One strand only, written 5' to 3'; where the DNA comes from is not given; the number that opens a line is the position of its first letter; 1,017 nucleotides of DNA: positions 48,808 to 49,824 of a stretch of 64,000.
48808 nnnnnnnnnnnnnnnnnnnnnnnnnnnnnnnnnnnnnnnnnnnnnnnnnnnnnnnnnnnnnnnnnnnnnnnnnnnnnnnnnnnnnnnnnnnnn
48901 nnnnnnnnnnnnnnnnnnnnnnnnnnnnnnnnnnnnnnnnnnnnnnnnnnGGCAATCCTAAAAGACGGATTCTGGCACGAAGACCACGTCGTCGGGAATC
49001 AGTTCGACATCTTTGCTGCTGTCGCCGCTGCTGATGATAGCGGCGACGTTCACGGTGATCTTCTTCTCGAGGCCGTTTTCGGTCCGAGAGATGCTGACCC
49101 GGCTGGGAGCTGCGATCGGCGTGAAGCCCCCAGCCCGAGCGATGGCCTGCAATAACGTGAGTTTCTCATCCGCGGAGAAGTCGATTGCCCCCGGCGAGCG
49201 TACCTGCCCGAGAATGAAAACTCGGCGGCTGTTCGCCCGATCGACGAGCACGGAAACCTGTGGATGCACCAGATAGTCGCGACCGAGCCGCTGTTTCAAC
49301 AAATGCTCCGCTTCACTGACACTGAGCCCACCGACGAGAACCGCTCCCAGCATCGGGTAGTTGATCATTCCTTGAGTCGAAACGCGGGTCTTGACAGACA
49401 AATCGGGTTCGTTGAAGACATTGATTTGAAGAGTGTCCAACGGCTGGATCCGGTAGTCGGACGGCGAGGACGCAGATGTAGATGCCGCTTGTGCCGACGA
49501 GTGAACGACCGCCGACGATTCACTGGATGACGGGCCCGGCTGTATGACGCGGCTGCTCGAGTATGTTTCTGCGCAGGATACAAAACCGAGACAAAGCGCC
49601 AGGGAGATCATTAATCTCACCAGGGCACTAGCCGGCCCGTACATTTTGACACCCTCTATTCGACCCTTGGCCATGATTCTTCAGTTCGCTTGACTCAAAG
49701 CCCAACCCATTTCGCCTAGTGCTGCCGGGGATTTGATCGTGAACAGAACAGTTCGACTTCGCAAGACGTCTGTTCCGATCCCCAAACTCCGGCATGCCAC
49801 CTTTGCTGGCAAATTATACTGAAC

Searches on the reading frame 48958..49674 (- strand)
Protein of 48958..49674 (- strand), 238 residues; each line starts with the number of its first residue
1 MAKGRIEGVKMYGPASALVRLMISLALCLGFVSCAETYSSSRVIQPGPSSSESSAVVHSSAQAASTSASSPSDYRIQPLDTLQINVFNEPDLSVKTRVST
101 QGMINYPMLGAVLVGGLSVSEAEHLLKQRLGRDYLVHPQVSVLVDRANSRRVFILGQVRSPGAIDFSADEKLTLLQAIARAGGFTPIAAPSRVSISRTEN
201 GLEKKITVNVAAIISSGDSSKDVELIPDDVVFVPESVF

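Call 14: search_protein_families(library=pfam, proteins=[window:48958-49674:-], max_evalue=0.001)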
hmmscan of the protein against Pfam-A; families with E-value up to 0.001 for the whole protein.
window:48958-49674:- (238 aa): 3 families
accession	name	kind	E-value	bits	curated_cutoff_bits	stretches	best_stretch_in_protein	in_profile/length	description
PF02563.21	Poly_export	-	1.9e-23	82.9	28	1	69-144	2-76/77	Polysaccharide biosynthesis/export protein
PF22461.2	SLBB_2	-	6.7e-10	39.4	27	1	151-233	2-79/79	SLBB domain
PF10531.15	SLBB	-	8.5e-09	35.5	27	1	151-198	1-46/55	SLBB domain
